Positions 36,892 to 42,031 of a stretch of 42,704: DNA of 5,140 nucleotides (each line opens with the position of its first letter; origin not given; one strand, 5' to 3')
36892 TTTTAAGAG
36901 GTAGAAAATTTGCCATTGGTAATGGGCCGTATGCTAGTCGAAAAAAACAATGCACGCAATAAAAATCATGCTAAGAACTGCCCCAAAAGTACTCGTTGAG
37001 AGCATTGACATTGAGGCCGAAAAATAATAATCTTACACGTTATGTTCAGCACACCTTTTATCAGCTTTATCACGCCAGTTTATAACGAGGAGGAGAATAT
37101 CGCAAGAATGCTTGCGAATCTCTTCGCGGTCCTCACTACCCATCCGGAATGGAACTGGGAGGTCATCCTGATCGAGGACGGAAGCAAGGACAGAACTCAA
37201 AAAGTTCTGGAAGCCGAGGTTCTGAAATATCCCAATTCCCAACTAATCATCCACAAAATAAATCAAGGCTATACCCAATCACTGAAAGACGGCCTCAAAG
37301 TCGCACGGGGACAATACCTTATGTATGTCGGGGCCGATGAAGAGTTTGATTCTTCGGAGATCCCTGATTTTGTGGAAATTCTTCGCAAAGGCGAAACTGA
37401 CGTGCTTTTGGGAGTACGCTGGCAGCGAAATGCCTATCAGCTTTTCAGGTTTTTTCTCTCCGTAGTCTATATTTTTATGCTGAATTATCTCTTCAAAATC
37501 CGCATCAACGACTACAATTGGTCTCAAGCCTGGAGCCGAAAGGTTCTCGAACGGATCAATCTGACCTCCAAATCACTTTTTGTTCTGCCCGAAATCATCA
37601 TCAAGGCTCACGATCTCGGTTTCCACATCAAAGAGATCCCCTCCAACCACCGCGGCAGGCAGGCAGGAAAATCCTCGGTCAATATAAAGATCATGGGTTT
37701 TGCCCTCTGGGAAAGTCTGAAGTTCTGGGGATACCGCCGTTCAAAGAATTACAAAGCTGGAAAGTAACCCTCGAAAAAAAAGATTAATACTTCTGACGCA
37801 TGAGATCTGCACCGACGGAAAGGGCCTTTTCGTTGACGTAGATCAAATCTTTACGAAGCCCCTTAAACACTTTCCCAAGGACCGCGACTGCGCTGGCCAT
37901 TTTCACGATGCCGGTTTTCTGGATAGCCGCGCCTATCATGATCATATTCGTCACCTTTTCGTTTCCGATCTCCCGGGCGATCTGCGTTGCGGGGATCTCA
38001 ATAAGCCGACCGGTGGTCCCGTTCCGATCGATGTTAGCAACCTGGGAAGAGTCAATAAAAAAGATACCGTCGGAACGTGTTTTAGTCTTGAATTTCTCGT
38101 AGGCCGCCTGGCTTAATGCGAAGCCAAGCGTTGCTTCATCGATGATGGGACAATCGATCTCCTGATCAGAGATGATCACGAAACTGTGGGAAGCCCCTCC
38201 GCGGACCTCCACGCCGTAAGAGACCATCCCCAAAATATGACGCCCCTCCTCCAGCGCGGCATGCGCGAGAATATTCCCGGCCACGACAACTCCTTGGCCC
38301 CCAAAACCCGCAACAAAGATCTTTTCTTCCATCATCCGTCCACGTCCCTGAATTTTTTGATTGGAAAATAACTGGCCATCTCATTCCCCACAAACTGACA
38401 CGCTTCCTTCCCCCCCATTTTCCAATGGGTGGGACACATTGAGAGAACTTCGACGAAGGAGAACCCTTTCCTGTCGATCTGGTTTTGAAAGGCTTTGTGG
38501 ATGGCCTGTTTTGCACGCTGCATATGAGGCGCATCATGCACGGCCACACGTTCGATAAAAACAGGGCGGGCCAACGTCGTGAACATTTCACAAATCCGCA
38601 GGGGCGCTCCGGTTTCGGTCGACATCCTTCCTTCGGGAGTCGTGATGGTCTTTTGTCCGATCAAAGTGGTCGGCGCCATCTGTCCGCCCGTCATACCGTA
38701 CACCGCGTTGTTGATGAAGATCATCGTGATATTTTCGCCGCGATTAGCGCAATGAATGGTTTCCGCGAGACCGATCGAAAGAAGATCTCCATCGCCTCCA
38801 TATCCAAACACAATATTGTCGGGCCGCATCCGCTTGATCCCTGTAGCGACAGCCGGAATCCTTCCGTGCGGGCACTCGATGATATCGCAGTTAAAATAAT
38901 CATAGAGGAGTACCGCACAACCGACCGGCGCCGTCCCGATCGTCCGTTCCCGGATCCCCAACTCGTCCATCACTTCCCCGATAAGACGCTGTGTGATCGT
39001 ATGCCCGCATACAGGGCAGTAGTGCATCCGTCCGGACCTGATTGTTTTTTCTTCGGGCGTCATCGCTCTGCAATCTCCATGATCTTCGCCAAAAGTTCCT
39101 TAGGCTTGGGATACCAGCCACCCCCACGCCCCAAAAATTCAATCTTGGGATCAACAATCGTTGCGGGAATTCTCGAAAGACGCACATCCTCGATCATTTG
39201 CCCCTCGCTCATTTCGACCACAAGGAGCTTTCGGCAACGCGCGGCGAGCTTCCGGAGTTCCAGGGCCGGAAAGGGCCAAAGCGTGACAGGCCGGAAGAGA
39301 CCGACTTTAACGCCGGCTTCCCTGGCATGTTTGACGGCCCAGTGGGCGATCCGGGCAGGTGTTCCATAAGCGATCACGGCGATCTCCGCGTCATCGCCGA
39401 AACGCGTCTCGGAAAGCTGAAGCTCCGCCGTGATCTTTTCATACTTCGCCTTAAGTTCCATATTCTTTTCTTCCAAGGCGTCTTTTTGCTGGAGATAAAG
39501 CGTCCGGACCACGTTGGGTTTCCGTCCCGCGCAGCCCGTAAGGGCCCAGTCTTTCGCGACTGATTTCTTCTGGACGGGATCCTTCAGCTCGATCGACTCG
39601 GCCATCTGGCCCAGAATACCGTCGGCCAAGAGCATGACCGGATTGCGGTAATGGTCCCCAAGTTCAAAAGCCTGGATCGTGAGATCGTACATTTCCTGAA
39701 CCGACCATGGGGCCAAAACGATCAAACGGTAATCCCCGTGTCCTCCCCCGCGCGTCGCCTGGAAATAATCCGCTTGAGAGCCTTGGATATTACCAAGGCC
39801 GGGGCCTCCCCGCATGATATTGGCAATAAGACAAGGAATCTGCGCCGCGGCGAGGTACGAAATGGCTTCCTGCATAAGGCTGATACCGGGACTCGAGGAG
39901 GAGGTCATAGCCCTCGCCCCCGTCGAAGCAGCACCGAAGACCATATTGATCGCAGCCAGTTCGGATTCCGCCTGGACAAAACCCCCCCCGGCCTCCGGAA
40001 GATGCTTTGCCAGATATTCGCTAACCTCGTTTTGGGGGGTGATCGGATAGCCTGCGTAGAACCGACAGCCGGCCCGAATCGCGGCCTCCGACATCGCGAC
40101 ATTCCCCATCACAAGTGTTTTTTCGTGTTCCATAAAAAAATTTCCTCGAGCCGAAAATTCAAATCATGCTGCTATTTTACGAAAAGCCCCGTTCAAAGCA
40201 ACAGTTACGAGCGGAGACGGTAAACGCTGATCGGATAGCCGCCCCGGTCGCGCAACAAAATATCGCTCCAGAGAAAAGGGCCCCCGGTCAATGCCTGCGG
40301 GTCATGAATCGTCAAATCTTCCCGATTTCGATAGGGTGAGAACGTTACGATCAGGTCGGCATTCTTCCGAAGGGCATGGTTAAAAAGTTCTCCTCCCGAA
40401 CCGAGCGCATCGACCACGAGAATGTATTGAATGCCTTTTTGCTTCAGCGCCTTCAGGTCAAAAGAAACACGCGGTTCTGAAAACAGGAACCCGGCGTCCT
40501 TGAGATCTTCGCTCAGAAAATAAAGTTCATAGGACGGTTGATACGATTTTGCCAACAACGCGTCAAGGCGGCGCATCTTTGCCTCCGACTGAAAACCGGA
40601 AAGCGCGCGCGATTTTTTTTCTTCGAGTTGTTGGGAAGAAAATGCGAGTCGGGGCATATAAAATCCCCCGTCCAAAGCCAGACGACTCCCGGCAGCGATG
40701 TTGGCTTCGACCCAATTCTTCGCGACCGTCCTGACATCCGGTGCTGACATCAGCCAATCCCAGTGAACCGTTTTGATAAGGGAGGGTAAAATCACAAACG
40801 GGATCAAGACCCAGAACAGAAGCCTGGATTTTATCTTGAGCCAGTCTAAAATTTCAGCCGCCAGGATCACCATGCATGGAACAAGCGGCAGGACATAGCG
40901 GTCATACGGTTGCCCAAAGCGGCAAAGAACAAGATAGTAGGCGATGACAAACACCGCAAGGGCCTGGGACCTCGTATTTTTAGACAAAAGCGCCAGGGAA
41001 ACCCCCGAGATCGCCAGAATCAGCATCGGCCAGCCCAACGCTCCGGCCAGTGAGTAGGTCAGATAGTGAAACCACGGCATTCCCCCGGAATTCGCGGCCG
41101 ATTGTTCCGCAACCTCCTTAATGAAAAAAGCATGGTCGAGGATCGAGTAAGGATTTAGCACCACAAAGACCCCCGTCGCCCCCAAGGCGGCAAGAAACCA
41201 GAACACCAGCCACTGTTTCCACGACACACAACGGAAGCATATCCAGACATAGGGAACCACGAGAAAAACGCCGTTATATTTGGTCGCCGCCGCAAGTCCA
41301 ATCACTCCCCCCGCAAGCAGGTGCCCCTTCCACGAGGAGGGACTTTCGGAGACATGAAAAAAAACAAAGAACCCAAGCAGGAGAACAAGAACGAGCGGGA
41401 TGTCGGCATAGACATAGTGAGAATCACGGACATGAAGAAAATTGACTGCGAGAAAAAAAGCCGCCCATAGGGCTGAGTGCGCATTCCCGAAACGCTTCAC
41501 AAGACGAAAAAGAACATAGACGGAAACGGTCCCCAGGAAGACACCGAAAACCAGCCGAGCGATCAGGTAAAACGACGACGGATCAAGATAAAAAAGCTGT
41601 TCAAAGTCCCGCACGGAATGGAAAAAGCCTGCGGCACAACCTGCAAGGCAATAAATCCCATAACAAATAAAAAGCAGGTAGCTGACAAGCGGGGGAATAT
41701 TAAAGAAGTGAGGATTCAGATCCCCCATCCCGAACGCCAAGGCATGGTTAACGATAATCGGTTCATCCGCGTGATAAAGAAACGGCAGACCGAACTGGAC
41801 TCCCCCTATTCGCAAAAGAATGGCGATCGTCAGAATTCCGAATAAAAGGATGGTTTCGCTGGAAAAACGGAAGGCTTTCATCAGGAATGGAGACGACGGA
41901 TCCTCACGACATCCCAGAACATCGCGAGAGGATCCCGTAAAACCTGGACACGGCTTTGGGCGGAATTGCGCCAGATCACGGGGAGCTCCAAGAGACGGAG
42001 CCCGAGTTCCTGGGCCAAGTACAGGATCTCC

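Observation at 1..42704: Near-unidirectional 42-kb glycan factory with eight GT-C-type membrane enzymes and three polyprenyl-phosphate sugar synthases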

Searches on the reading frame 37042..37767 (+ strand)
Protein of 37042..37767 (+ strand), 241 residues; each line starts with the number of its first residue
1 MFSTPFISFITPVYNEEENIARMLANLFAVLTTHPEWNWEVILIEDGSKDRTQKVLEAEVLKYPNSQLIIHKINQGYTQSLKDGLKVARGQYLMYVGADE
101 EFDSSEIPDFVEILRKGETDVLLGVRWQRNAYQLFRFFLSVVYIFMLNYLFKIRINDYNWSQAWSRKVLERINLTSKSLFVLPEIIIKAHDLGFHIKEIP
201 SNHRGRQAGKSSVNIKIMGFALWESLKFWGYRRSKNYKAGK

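Call 6: search_protein_families(library=pfam, proteins=[window:37042-37767:+], max_evalue=0.01)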
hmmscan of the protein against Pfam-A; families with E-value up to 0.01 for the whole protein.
window:37042-37767:+ (241 aa): 1 family
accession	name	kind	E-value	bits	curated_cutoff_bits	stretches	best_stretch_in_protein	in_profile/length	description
PF00535.33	Glycos_transf_2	-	1.1e-25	90.9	23.3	1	8-139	1-128/168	Glycosyl transferase family 2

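Call 15: search_protein_families(library=ncbifam, proteins=[window:37042-37767:+], max_evalue=0.001)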
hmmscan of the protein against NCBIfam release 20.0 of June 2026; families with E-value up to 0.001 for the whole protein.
window:37042-37767:+ (241 aa): 21 families
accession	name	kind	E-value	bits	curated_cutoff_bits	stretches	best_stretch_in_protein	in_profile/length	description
NF007482.0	PRK10073.1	equivalog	2.6e-16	59.6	423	1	3-121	4-117/334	glycosyltransferase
TIGR03937.1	PgaC_IcaA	equivalog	9.1e-16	57.8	422.3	1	4-105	44-141/407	poly-beta-1,6-N-acetyl-D-glucosamine synthase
NF047588.1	GlcsyltransPgfSStrep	equivalog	1.5e-15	57.3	500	1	7-216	3-208/308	glycosyltransferase PgfS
NF007986.1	PRK10714.1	equivalog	2.3e-14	53.2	529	1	7-214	8-211/316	undecaprenyl-phosphate 4-deoxy-4-formamido-L-arabinose transferase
NF041875.1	EPS_EpsD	equivalog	1.2e-11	44.6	370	1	8-125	2-115/325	exopolysaccharide biosynthesis glycosyltransferase EpsD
TIGR04283.1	glyco_like_mftF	equivalog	4.7e-11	42.7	182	1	7-118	1-102/221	TIGR04283 family arsenosugar biosynthesis glycosyltransferase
NF047683.1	TeichurnBiosyTuaG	equivalog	6.9e-11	42.3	400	1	4-116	5-113/252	teichuronic acid biosynthesis protein TuaG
NF041391.1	DPhHxTase_Halo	equivalog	8.1e-10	38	375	1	13-211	3-190/213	dolichyl-phosphate hexose transferase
NF058614.1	PPMAGASynPpgS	equivalog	7.5e-09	35.3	370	1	9-200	4-193/226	polyprenyl-phospho-N-acetylgalactosaminyl synthase PpgS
TIGR04182.1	glyco_TIGR04182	equivalog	1.4e-08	34.5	325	1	10-209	5-196/293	S-layer glycoprotein N-glycosyltransferase AglJ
NF038302.1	EPS_HpsE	equivalog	1.5e-07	30.7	300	1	10-100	6-97/307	hormogonium polysaccharide biosynthesis glycosyltransferase HpsE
TIGR03111.1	glyc2_xrt_Gpos1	hypoth_equivalog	4.1e-07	29.1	363.95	1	4-114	48-156/439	TIGR03111 family XrtG-associated glycosyltransferase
TIGR04009.1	wcaE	equivalog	6e-07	29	369.2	1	6-122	2-114/248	colanic acid biosynthesis glycosyltransferase WcaE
NF010496.0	PRK13915.1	equivalog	6.9e-07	28.6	262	1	7-111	33-139/307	glucosyl-3-phosphoglycerate synthase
NF053739.1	GlytfEpsEBac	equivalog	7.2e-07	28.4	450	1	5-99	1-92/265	glycosyltransferase EpsE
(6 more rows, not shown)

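Call 51: search_solved_structures(query=window:37042-37767:+, max_evalue=0.001)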
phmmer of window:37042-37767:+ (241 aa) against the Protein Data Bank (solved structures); distinct sequences matched with E-value up to 0.001: 15.
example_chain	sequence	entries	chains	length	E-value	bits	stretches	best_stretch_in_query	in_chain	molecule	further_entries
5mlz_A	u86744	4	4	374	5.7e-12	49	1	2-214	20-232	Dolichol monophosphate mannose synthase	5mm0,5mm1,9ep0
3bcv_A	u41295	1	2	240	2.4e-11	46.9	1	4-120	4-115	Putative glycosyltransferase protein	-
5ekp_C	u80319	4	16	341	6.5e-11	45.5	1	5-172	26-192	Uncharacterized glycosyltransferase sll0501 | Glycosyltransferase sll0501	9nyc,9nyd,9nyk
9nye_A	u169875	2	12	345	6.8e-11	45.5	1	5-172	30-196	Glycosyltransferase sll0501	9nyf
5eke_A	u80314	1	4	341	7.4e-11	45.4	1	5-172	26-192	Uncharacterized glycosyltransferase sll0501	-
9bhc_C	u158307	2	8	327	3.7e-10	43.1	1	7-214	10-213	Undecaprenyl-phosphate 4-deoxy-4-formamido-L-arabinose transferase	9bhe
8vxh_A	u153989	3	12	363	5e-10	42.7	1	7-214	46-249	Undecaprenyl-phosphate 4-deoxy-4-formamido-L-arabinose transferase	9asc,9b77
5hea_A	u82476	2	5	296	7.7e-10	42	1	5-120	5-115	Putative glycosyltransferase (GalT1)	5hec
6p61_A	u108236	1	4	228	2.8e-09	40.2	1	3-115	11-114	Glycosyltransferase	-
2z87_A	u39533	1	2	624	3.4e-09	39.9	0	4-113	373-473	Chondroitin synthase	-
2z86_A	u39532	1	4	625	3.4e-09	39.9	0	4-113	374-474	Chondroitin synthase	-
9hwj_A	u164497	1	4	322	9.7e-09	38.4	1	7-214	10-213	Undecaprenyl-phosphate 4-deoxy-4-formamido-L-arabinose transferase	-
5tze_C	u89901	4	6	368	9.8e-07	31.9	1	8-123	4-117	Glycosyl transferase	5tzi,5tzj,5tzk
5tz8_A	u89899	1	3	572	2.5e-06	30.6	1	8-123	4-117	Glycosyl transferase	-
9jma_A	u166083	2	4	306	0.0005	23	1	7-126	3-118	GalNAc(5)-diNAcBac-PP-undecaprenol beta-1,3-glucosyltransferase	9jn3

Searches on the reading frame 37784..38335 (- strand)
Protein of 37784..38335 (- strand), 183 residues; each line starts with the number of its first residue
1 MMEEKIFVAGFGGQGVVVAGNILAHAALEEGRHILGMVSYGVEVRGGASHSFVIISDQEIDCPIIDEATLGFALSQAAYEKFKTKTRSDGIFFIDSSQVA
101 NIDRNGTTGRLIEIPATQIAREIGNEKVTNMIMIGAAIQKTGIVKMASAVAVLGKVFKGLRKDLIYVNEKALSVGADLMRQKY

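Call 6: search_protein_families(library=pfam, proteins=[window:37784-38335:-], max_evalue=0.01)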
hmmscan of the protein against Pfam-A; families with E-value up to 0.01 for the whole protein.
window:37784-38335:- (183 aa): 1 family
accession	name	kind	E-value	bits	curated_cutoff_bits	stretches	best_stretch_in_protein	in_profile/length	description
PF01558.24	POR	-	4e-32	112.2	27.4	1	12-176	1-172/173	Pyruvate ferredoxin/flavodoxin oxidoreductase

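Call 67: search_protein_families(library=ncbifam, proteins=[window:37784-38335:-], max_evalue=0.00001)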
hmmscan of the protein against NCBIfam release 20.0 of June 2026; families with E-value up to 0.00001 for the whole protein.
window:37784-38335:- (183 aa): 23 families
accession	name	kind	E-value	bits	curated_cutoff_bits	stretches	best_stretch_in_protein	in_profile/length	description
NF006323.0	PRK08537.1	equivalog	1.1e-32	112.8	235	1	2-180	1-179/181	2-oxoacid:ferredoxin oxidoreductase subunit gamma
NF006211.0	PRK08338.1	equivalog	3.9e-24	85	239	1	6-161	3-154/170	2-oxoacid:ferredoxin oxidoreductase subunit gamma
NF006275.0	PRK08441.1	equivalog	3.2e-22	79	216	1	2-178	1-177/185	2-oxoglutarate-acceptor oxidoreductase subunit OorC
TIGR03710.1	OAFO_sf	subfamily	1.1e-21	77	482.75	1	6-182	4-176/561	2-oxoacid:acceptor oxidoreductase subunit alpha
TIGR02175.1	PorC_KorC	subfamily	2.4e-20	73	81.1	1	6-174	4-170/177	2-oxoacid:acceptor oxidoreductase, gamma subunit, pyruvate/2-ketoisovalerate family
NF005324.0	PRK06853.1-4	equivalog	4.2e-20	72.4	222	1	2-181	1-191/196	indolepyruvate oxidoreductase subunit beta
NF040683.1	PorC_Meth_Thtga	equivalog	2e-17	63.5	270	1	6-182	4-176/177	pyruvate synthase subunit PorC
NF045762.1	PhenlGlyoxDHPadE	equivalog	1.1e-16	61.3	300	1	7-155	5-157/187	NADH-dependent phenylglyoxylate dehydrogenase subunit gamma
NF006321.0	PRK08534.1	equivalog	5.2e-16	58.9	225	1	6-174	4-172/181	pyruvate ferredoxin oxidoreductase subunit gamma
NF004916.0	PRK06274.1-2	equivalog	7.2e-15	55.5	227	1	2-152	1-147/178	indolepyruvate oxidoreductase subunit beta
NF005322.0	PRK06853.1-2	equivalog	1.4e-14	54.3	237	2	5-70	7-71/197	indolepyruvate oxidoreductase subunit beta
NF010632.0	PRK14029.1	equivalog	1.5e-13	50.8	335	1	6-159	4-163/185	pyruvate/ketoisovalerate ferredoxin oxidoreductase subunit gamma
NF005325.0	PRK06853.1-5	equivalog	2.5e-13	50.2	230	1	3-77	3-76/192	indolepyruvate oxidoreductase subunit beta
NF005328.0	PRK06853.2-2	equivalog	3.3e-11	43.3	240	1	5-139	5-151/192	indolepyruvate oxidoreductase subunit beta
NF005323.0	PRK06853.1-3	equivalog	3.8e-11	43.3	238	1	4-98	7-101/197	indolepyruvate oxidoreductase subunit beta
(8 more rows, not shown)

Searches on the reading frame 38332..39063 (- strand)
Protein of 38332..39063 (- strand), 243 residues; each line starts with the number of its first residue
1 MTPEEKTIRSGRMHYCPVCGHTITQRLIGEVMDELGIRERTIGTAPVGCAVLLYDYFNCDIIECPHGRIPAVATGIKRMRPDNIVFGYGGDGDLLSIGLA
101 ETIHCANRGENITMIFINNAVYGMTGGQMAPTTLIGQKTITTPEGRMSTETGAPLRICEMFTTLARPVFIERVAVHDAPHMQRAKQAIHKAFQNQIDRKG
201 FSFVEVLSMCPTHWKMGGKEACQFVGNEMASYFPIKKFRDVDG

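Call 9: search_protein_families(library=pfam, proteins=[window:38332-39063:-], max_evalue=0.01)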
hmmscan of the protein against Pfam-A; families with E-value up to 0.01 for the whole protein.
window:38332-39063:- (243 aa): 1 family
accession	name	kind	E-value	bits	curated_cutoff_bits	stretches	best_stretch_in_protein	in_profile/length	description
PF02775.26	TPP_enzyme_C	-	8.9e-20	71.5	21.9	1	64-206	28-151/151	Thiamine pyrophosphate enzyme, C-terminal TPP binding domain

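Call 67: search_protein_families(library=ncbifam, proteins=[window:38332-39063:-], max_evalue=0.00001)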
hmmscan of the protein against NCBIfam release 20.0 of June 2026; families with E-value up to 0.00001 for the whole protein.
window:38332-39063:- (243 aa): 12 families
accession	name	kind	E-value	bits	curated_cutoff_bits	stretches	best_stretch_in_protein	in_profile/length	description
NF008820.0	PRK11866.1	equivalog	2.5e-37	128.8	402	1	13-216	15-207/287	2-oxoacid ferredoxin oxidoreductase subunit beta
TIGR02177.1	PorB_KorB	subfamily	3.6e-31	108.7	261.9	1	14-217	2-194/286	2-oxoacid:acceptor oxidoreductase, beta subunit, pyruvate/2-ketoisovalerate family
NF007207.0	PRK09628.1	equivalog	4.1e-31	108.6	364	1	14-220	17-210/277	2-oxoglutarate ferredoxin oxidoreductase subunit beta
NF041171.1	Oxoac_fdxbeta_Archa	equivalog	3.9e-27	95.3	423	1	14-216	4-195/296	2-oxoacid:ferredoxin oxidoreductase subunit beta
NF008821.0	PRK11869.1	equivalog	4.4e-27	94.7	438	1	12-216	13-206/286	2-oxoacid ferredoxin oxidoreductase subunit beta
NF008818.0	PRK11864.1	subfamily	5.3e-18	65.2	405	1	3-220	9-218/300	3-methyl-2-oxobutanoate dehydrogenase subunit beta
NF008819.1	PRK11865.1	equivalog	1.6e-17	63.7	405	1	4-221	10-223/300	pyruvate synthase subunit PorB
NF045766.1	PhenlGlyoxDHPadI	equivalog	7.1e-12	44.8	700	1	78-231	227-375/443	NADH-dependent phenylglyoxylate dehydrogenase subunit beta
NF045792.1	OxalOxredbeta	equivalog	2.7e-09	36.5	590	1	80-222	101-237/311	oxalate oxidoreductase subunit beta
TIGR03846.1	sulfopy_beta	equivalog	1.5e-07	31.5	221.5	1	69-149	47-128/182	sulfopyruvate decarboxylase subunit beta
NF004813.0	PRK06163.1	equivalog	3.3e-07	30.2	240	1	72-133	65-126/202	hypothetical protein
TIGR03336.1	IOR_alpha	equivalog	3.8e-07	28.8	650.9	1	14-144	357-483/595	indolepyruvate ferredoxin oxidoreductase subunit alpha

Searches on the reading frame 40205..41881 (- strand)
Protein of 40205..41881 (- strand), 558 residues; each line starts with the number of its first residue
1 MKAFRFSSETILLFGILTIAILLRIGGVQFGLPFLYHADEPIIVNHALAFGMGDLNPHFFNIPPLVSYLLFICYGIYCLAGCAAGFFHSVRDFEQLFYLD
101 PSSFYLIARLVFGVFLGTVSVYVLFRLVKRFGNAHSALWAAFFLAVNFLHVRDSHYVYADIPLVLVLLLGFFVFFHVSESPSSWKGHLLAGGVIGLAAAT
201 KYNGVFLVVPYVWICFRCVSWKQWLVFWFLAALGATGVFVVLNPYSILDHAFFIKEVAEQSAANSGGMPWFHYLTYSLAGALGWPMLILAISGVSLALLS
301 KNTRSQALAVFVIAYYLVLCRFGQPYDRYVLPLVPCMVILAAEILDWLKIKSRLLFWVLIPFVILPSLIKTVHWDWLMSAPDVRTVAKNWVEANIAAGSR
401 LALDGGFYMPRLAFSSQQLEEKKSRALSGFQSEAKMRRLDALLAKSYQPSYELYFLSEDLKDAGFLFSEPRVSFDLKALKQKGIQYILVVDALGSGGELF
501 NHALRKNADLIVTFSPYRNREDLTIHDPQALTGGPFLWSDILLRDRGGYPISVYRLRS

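Call 9: search_protein_families(library=pfam, proteins=[window:40205-41881:-], max_evalue=0.01)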
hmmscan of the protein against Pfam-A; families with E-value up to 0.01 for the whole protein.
window:40205-41881:- (558 aa): 2 families
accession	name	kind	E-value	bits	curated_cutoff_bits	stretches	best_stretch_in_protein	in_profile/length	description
PF02366.24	PMT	-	2.5e-11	44.1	22.7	1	112-236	88-221/245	Dolichyl-phosphate-mannose-protein mannosyltransferase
PF13231.12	PMT_2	-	1.1e-09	39.1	26.1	1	112-244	27-156/160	Dolichyl-phosphate-mannose-protein mannosyltransferase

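Call 11: search_protein_families(library=ncbifam, proteins=[window:40205-41881:-], max_evalue=0.01)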
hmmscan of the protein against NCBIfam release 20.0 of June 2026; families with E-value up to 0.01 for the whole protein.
window:40205-41881:- (558 aa): 2 families
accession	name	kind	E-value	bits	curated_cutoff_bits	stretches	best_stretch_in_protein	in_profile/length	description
NF047440.1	LA3751_2_3_fam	subfamily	0.0001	21.3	200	1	112-373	104-380/460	LA_3751/LA_3752 family putative glycosyltransferase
NF009991.0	PRK13460.1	equivalog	0.00028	20.9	183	1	337-400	1-61/173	F0F1 ATP synthase subunit B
